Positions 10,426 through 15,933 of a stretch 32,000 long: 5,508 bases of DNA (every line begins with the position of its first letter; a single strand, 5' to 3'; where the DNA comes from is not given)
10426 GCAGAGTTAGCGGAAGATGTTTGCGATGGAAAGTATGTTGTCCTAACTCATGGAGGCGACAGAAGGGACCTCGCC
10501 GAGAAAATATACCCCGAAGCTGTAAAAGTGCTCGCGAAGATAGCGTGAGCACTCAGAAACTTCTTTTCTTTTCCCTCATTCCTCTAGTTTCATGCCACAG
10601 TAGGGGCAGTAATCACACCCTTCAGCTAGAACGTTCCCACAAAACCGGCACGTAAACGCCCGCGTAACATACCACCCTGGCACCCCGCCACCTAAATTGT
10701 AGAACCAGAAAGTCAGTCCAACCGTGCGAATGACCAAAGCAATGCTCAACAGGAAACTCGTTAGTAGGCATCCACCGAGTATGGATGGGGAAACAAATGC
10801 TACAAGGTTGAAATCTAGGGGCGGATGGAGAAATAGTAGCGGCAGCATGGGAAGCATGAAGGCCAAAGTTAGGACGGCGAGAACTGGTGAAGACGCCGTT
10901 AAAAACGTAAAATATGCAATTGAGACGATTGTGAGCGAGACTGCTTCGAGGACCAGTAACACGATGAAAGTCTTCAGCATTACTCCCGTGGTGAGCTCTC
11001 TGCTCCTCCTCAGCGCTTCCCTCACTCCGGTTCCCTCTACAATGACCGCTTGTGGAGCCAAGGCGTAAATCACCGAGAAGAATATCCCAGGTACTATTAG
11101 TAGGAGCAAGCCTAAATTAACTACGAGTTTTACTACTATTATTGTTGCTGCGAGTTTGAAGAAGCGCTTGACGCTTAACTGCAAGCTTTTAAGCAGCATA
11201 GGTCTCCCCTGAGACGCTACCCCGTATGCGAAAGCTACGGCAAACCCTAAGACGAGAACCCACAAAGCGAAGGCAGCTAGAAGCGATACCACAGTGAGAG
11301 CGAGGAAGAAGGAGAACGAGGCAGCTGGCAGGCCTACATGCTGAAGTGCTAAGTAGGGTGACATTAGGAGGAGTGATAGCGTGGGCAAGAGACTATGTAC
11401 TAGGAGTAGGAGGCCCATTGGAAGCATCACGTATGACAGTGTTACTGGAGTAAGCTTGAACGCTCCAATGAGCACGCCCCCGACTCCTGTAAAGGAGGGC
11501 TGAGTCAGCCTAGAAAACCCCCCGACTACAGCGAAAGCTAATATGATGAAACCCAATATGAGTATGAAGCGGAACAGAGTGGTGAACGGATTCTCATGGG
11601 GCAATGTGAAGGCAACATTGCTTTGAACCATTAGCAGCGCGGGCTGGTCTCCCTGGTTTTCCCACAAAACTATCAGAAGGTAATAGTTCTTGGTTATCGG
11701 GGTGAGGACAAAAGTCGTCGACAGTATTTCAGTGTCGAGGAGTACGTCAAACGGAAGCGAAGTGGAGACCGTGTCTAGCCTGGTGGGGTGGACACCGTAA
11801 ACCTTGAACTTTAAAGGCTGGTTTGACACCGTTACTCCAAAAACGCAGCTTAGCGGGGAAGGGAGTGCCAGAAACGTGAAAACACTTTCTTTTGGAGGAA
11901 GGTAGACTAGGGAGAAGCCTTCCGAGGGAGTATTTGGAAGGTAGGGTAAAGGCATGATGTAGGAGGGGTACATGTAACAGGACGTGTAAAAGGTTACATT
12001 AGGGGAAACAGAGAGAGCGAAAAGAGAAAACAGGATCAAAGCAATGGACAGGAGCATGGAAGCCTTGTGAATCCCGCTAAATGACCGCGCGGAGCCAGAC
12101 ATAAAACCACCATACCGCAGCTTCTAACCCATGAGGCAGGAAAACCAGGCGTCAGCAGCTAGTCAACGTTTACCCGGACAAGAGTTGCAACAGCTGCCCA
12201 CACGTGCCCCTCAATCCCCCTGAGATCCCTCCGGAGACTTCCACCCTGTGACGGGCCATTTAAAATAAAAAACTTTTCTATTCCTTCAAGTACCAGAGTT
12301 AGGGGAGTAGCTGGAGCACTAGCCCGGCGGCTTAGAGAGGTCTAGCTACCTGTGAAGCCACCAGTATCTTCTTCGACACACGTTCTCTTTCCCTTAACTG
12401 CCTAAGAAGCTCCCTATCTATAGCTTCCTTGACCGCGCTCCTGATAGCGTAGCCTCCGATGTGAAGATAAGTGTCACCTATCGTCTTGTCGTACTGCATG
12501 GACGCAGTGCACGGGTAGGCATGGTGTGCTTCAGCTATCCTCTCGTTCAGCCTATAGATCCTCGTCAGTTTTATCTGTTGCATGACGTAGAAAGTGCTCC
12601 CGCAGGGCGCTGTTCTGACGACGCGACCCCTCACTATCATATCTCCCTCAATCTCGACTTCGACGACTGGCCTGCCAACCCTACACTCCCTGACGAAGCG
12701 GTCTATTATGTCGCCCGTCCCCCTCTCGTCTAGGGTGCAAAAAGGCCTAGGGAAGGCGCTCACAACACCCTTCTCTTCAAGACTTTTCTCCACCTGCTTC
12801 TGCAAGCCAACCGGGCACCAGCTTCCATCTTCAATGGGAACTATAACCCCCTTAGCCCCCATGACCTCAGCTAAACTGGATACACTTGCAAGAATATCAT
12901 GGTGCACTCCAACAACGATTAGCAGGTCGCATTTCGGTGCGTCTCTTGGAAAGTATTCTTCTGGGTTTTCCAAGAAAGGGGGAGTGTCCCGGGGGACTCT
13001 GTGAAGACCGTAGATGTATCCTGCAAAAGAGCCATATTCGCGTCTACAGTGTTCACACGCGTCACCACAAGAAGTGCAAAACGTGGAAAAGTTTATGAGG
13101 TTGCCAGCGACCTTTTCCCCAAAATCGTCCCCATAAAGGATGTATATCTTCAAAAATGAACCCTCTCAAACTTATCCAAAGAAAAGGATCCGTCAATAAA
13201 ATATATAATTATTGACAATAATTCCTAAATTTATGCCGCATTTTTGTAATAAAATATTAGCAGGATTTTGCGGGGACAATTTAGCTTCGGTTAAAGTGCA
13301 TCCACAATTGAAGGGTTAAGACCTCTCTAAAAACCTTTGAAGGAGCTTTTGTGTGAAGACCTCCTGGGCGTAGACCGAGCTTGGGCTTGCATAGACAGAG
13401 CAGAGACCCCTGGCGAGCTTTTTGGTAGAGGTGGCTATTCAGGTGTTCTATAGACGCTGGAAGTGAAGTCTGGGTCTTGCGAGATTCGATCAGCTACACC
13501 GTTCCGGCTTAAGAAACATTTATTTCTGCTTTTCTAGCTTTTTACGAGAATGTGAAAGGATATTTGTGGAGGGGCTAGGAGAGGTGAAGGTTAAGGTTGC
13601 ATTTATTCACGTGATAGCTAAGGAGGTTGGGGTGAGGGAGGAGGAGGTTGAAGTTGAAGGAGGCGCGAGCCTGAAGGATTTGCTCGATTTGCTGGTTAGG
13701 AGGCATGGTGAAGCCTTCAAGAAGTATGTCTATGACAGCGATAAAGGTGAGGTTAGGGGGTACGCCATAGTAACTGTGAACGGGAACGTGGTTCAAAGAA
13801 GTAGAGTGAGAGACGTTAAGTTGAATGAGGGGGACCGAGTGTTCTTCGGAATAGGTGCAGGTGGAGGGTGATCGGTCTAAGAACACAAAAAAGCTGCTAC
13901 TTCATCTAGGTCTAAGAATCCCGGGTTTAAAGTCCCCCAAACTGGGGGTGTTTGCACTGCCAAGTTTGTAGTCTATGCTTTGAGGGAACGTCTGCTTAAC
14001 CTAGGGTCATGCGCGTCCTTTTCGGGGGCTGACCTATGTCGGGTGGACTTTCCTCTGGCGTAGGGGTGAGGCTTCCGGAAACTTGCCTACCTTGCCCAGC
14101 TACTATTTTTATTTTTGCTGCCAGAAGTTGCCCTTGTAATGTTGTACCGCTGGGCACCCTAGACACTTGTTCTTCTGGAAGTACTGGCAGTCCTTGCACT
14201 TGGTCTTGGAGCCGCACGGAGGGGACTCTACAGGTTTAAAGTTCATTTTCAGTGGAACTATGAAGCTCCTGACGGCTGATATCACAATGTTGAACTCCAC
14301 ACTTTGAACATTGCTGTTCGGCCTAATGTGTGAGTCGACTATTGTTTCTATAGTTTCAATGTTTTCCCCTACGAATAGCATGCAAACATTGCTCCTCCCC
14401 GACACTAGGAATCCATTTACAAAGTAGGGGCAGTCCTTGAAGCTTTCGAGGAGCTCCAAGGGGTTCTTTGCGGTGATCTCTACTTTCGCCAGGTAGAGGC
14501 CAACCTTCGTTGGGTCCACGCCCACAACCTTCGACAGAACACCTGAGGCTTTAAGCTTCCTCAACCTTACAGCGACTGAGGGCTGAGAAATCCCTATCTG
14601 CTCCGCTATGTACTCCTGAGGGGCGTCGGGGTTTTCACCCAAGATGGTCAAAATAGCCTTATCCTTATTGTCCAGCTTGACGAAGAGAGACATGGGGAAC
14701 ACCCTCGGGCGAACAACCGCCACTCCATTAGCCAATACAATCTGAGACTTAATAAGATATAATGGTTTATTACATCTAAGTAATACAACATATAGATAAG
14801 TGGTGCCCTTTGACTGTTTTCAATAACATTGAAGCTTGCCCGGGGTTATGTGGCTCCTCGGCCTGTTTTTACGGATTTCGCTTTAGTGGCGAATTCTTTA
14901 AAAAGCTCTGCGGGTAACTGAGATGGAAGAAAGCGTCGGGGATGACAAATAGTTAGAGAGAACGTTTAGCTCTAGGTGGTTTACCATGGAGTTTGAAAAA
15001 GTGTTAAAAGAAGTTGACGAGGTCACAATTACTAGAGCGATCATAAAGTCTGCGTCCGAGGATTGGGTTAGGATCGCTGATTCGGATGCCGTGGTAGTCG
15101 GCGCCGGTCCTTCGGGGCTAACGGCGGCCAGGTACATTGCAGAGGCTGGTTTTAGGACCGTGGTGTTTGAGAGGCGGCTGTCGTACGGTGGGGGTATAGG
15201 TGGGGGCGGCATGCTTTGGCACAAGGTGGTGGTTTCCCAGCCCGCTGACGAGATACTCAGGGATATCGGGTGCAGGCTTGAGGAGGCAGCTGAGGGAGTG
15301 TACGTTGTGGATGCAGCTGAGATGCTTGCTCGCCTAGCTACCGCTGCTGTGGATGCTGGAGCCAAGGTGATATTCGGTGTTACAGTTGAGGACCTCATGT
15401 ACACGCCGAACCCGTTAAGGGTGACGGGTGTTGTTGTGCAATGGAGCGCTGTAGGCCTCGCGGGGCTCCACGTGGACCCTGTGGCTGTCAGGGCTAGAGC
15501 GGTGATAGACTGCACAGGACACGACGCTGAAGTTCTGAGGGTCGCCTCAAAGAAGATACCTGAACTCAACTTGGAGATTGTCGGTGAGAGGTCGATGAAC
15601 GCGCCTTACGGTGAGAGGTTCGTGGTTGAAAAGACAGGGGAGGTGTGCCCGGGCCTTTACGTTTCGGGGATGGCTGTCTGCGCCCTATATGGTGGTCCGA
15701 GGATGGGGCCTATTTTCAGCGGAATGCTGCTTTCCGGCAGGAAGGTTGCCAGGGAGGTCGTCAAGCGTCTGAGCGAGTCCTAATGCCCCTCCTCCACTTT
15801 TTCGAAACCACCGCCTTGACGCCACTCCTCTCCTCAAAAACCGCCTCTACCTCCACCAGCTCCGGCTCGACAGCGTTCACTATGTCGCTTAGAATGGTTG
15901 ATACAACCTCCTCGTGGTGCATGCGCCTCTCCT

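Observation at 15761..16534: N-glycosidase-QueF fusion: candidate 7-deazaguanine/archaeosine salvage enzyme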

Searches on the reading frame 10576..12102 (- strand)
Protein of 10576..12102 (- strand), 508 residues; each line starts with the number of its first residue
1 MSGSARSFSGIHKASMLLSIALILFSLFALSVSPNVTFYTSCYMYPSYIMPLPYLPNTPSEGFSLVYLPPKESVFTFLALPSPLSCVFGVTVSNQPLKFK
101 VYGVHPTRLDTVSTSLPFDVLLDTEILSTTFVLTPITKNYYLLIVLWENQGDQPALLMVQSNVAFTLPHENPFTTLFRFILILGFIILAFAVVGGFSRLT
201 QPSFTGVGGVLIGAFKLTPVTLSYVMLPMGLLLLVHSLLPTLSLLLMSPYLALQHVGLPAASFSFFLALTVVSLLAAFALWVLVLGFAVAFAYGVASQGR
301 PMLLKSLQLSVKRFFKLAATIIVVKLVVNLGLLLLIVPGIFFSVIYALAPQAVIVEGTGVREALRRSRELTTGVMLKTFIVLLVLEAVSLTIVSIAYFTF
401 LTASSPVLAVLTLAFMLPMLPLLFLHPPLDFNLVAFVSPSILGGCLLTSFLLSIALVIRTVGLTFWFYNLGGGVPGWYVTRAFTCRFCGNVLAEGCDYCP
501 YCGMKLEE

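Call 8: search_protein_families(library=pfam, proteins=[window:10576-12102:-], max_evalue=0.001)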
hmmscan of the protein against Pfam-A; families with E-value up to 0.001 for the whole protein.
window:10576-12102:- (508 aa): 1 family
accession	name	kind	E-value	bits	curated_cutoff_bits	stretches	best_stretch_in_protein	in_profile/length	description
PF06790.16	UPF0259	-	4.2e-06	27.2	31.4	1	271-405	87-222/248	Uncharacterised protein family (UPF0259)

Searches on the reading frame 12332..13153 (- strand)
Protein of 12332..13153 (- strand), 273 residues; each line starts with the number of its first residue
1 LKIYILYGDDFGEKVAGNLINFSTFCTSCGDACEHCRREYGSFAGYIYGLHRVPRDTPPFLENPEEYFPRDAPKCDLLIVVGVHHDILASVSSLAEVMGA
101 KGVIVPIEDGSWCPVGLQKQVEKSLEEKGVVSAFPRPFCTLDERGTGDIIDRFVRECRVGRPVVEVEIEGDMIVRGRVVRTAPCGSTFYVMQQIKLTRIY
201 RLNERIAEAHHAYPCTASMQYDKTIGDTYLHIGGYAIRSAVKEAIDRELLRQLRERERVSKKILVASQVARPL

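Call 8: search_protein_families(library=pfam, proteins=[window:12332-13153:-], max_evalue=0.001)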
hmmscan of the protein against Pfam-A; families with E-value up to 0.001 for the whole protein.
window:12332-13153:- (273 aa): 1 family
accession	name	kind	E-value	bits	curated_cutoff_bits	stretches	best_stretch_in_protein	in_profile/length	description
PF02593.20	DUF166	-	3.4e-51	174.4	24.4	1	5-246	2-220/221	Domain of unknown function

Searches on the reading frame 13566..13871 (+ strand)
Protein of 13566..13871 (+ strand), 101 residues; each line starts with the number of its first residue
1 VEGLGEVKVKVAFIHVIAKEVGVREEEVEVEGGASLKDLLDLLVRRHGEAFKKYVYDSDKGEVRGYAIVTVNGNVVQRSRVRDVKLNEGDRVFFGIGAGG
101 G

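Call 8: search_protein_families(library=pfam, proteins=[window:13566-13871:+], max_evalue=0.001)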
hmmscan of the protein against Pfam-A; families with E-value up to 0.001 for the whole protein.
window:13566-13871:+ (101 aa): 1 family
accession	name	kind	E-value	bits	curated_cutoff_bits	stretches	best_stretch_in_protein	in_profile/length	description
PF02597.26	ThiS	-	1.7e-07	32.1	22.5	1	20-92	10-67/76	ThiS family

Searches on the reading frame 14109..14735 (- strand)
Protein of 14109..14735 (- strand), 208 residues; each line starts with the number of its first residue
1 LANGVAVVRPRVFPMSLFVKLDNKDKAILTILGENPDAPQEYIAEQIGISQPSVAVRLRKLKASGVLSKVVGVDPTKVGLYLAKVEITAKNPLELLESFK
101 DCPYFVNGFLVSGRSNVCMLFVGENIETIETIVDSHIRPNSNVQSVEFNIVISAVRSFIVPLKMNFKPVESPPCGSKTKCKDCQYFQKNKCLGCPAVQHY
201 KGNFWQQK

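Call 8: search_protein_families(library=pfam, proteins=[window:14109-14735:-], max_evalue=0.001)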
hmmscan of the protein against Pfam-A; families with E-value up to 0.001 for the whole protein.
window:14109-14735:- (208 aa): 4 families
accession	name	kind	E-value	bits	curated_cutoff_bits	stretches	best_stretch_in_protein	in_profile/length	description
PF13412.12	HTH_24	-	1.7e-11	44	21.9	1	21-67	1-47/48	Winged helix-turn-helix DNA-binding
PF13404.12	HTH_AsnC-type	-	6.5e-11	42.3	27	1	21-62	1-42/42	AsnC-type helix-turn-helix domain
PF12802.13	MarR_2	-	0.00018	22.1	27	1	27-69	9-52/61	MarR family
PF01047.28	MarR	-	0.00031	21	24.6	1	28-68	8-48/59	MarR family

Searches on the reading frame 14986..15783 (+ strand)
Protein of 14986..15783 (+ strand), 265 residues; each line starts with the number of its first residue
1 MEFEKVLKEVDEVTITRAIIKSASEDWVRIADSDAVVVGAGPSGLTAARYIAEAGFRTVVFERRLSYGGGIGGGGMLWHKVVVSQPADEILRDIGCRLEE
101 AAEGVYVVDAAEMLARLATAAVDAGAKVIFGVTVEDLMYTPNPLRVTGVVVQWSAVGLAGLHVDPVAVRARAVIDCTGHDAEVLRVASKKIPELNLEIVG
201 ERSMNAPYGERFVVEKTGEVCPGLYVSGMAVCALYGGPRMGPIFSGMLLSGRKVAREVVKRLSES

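Call 8: search_protein_families(library=pfam, proteins=[window:14986-15783:+], max_evalue=0.001)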
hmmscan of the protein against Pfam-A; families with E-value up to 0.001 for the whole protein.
window:14986-15783:+ (265 aa): 9 families
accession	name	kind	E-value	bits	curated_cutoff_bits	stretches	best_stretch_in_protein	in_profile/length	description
PF01946.23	Thi4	-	2e-79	266.6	26.2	1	16-244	1-235/235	Thi4 family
PF01266.30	DAO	-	3.5e-10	40.4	27.9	2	34-80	1-48/353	FAD dependent oxidoreductase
PF12831.13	FAD_oxidored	-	1.2e-09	38.4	27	1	34-187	1-153/416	FAD dependent oxidoreductase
PF00890.30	FAD_binding_2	-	1.2e-08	35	20.4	1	34-66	1-33/414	FAD binding domain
PF13450.12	NAD_binding_8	-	4.2e-07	30.6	21.9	1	37-69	1-33/68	NAD(P)-binding Rossmann-like domain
PF07992.20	Pyr_redox_2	-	1e-05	25.6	26.1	1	34-102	2-58/291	Pyridine nucleotide-disulphide oxidoreductase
PF01494.25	FAD_binding_3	-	0.0001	22.1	22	1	33-64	2-33/349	FAD binding domain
PF03486.20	HI0933_like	-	0.00028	20.8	50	1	34-71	2-39/244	HI0933-like protein Rossmann domain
PF01593.30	Amino_oxidase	-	0.00043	20.1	19.8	1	43-69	2-28/443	Flavin containing amine oxidoreductase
